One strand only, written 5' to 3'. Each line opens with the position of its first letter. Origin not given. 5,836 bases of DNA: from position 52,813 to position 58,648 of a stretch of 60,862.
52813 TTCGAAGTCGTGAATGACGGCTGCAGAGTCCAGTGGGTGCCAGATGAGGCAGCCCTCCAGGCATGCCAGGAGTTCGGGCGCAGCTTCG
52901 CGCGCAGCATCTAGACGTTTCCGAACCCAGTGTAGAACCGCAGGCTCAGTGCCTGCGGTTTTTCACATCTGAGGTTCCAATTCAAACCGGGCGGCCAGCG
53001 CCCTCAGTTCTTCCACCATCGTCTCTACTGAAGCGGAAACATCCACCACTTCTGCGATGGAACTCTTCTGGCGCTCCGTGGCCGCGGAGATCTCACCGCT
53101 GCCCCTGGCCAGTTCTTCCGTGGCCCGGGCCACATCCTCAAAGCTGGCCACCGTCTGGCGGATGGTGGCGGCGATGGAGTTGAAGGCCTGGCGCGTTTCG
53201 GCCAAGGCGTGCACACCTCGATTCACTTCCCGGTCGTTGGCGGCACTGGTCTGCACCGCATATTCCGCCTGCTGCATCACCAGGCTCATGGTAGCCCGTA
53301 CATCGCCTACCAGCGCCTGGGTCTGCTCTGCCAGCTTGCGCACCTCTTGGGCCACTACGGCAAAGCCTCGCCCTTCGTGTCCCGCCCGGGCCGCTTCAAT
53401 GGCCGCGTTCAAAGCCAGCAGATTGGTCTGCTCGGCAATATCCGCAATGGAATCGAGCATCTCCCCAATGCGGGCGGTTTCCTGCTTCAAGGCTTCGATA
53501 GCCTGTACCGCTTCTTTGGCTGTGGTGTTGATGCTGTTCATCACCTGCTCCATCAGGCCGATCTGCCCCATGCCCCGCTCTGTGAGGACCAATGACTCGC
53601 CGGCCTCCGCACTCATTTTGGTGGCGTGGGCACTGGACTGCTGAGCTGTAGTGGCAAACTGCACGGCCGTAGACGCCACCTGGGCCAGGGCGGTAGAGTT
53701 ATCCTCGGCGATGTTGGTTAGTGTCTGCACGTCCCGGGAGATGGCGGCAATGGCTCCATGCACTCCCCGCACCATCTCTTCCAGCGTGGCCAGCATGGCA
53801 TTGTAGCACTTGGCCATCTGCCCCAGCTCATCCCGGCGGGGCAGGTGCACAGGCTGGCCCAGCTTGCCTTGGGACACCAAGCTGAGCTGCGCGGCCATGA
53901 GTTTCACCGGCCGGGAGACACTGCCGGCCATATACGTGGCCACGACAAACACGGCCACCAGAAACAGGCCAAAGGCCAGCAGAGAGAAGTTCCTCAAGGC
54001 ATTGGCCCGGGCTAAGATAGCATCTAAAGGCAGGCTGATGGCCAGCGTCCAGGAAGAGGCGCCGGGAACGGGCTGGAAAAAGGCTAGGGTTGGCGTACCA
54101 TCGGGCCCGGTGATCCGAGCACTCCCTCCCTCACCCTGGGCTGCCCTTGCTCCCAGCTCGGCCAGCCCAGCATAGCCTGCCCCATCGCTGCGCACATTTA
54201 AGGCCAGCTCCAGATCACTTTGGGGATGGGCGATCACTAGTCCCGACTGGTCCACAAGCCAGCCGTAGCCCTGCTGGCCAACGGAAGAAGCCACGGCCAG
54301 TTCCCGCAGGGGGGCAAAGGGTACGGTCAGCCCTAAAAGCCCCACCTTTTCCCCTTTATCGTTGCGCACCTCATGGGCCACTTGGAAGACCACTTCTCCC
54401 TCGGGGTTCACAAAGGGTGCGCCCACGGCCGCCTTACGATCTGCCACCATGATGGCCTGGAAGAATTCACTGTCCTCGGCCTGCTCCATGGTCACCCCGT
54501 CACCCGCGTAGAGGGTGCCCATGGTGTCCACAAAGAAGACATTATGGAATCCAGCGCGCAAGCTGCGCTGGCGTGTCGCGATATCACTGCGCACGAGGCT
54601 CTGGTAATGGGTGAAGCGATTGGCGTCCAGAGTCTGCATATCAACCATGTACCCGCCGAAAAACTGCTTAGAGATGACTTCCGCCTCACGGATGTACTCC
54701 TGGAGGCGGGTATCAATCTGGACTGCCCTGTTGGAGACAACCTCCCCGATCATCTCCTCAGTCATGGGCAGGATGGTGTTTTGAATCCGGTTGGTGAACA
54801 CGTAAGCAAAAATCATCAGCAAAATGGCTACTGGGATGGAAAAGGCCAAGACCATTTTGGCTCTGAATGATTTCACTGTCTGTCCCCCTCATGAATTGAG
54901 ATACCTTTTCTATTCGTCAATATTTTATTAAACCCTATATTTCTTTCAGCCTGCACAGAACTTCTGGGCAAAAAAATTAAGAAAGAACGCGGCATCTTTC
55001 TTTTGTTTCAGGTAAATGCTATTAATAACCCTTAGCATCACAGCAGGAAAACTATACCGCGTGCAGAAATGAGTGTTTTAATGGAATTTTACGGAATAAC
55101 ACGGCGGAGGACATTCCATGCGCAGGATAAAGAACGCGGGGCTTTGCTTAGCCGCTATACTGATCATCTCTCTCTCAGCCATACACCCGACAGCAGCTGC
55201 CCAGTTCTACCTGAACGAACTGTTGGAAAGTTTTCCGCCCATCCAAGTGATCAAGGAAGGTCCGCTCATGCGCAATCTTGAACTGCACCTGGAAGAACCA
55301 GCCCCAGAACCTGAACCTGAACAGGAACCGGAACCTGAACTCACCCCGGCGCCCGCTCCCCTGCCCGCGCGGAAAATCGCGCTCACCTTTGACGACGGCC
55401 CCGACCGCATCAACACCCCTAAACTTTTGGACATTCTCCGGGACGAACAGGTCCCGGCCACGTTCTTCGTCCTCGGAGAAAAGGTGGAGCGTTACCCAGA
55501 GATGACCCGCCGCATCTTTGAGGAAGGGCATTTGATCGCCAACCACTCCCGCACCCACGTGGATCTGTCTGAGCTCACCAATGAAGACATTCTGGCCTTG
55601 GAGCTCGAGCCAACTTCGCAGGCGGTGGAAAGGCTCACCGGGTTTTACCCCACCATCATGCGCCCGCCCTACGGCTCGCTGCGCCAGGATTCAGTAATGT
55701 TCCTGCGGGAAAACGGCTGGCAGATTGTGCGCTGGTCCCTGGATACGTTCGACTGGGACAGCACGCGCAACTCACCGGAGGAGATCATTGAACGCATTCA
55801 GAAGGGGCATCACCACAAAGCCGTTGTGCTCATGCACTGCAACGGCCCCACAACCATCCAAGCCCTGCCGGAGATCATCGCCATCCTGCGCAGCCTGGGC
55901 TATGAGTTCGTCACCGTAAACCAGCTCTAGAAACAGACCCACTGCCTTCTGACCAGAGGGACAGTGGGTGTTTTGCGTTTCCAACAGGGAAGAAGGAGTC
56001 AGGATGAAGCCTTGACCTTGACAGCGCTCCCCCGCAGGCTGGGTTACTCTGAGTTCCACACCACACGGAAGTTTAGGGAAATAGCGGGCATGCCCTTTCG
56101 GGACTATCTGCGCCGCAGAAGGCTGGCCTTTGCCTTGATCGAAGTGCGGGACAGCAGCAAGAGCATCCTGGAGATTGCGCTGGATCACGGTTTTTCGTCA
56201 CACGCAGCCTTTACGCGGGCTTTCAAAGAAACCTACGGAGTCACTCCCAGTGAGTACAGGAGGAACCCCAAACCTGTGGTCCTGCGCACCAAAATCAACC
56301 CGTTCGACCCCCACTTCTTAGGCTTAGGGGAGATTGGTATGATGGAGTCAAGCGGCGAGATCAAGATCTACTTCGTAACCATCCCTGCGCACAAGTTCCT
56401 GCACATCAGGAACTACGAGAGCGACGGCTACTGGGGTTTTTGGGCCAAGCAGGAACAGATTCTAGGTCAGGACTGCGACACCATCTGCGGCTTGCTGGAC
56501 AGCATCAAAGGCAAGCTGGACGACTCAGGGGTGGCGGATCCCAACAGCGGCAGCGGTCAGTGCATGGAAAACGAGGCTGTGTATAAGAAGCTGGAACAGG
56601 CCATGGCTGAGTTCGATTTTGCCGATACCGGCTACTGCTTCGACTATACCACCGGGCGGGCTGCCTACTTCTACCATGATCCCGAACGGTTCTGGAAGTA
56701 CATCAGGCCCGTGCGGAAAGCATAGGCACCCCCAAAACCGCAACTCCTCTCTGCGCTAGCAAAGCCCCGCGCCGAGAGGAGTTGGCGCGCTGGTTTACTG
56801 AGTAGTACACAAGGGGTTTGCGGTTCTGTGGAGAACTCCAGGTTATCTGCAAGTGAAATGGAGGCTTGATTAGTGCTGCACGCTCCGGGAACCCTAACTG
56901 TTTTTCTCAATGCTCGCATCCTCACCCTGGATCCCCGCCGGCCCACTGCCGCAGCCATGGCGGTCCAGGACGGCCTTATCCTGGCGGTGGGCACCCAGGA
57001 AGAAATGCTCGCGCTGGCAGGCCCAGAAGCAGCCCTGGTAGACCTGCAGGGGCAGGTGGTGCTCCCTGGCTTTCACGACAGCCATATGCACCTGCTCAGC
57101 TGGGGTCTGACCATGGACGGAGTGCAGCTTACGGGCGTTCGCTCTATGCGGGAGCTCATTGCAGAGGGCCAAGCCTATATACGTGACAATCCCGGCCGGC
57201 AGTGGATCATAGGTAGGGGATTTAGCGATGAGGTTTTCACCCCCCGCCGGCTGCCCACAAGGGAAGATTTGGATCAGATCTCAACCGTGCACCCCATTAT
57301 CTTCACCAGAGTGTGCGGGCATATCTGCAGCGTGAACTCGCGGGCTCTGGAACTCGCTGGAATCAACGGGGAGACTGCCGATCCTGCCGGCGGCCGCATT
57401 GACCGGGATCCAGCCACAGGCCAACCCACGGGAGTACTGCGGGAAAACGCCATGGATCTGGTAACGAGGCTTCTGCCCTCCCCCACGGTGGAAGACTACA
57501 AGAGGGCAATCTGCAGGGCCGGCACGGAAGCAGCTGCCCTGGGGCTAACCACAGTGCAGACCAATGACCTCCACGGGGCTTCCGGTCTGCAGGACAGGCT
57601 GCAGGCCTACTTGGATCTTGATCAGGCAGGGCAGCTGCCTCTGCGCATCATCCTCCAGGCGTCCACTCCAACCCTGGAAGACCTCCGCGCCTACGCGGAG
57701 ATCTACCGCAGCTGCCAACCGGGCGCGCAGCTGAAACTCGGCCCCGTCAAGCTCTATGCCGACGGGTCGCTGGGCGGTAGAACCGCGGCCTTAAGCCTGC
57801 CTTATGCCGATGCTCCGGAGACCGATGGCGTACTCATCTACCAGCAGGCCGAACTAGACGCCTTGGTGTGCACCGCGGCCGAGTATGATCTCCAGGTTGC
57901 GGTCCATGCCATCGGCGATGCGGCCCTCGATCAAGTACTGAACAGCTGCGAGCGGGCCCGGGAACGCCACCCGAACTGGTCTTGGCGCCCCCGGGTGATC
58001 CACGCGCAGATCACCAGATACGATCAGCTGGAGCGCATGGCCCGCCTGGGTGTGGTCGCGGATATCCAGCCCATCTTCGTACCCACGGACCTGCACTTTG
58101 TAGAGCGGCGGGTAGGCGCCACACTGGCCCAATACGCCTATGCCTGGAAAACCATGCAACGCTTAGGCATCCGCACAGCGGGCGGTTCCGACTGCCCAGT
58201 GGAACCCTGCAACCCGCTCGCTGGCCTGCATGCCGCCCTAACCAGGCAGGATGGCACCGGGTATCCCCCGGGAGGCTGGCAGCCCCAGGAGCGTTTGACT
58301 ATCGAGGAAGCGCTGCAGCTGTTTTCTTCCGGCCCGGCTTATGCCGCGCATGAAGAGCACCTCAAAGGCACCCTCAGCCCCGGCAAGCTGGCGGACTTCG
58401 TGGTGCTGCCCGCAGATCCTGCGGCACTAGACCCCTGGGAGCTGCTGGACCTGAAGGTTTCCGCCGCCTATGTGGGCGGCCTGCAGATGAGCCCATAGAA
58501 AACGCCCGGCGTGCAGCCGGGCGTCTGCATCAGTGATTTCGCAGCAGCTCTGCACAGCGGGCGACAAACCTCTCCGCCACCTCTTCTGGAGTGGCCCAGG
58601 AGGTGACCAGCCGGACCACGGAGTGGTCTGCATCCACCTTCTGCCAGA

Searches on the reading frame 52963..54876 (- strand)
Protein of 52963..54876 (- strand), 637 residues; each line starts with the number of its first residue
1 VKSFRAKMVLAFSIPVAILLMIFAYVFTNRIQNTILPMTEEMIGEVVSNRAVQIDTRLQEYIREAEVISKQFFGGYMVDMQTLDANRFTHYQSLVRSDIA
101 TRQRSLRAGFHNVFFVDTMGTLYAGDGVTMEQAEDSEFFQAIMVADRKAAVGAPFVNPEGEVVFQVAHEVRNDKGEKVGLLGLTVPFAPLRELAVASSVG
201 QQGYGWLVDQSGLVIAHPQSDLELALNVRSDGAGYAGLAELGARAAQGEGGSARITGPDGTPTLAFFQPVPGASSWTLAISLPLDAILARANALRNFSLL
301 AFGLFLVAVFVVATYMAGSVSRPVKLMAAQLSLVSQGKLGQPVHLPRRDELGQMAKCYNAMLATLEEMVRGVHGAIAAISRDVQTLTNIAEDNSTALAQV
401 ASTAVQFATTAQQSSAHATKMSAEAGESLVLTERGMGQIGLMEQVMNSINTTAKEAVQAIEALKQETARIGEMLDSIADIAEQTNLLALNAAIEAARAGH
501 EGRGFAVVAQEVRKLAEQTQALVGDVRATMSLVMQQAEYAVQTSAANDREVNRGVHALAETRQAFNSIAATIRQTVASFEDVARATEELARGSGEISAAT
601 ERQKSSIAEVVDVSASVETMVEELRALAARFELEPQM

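Call 94: search_protein_families(library=pfam, proteins=[window:52963-54876:-], max_evalue=0.0001)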
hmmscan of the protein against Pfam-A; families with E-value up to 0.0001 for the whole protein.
window:52963-54876:- (637 aa): 3 families
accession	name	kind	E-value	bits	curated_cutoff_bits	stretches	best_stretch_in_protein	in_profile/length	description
PF00015.26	MCPsignal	-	5.1e-37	127.8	34.6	1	450-604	15-169/172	Methyl-accepting chemotaxis protein (MCP) signalling domain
PF02743.24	dCache_1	-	1.8e-19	70.7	45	1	45-281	13-240/240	Cache domain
PF00672.30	HAMP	-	5.1e-10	40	25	1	316-367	2-53/53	HAMP domain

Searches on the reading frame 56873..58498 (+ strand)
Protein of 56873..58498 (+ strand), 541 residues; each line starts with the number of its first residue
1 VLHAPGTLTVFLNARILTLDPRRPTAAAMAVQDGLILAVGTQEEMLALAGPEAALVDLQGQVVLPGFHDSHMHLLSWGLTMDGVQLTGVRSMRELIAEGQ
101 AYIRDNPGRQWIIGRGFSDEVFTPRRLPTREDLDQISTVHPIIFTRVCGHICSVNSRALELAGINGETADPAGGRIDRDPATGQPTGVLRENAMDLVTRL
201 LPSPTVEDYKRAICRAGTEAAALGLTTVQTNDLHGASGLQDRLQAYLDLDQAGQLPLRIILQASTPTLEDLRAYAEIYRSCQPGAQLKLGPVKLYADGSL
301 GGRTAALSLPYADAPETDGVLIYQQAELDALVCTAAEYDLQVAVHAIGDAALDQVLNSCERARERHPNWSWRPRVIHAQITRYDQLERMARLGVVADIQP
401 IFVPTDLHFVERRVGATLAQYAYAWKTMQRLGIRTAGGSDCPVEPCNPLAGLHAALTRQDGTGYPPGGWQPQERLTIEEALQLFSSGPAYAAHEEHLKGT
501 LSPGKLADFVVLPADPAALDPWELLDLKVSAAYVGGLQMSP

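Call 94: search_protein_families(library=pfam, proteins=[window:56873-58498:+], max_evalue=0.0001)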
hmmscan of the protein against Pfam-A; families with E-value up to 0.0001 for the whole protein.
window:56873-58498:+ (541 aa): 2 families
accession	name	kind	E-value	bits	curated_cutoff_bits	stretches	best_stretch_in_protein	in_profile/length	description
PF07969.17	Amidohydro_3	-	4.8e-116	389.5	29.7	1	55-536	2-468/472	Amidohydrolase family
PF01979.26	Amidohydro_1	-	1.1e-10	41.8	25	1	321-516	130-322/345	Amidohydrolase family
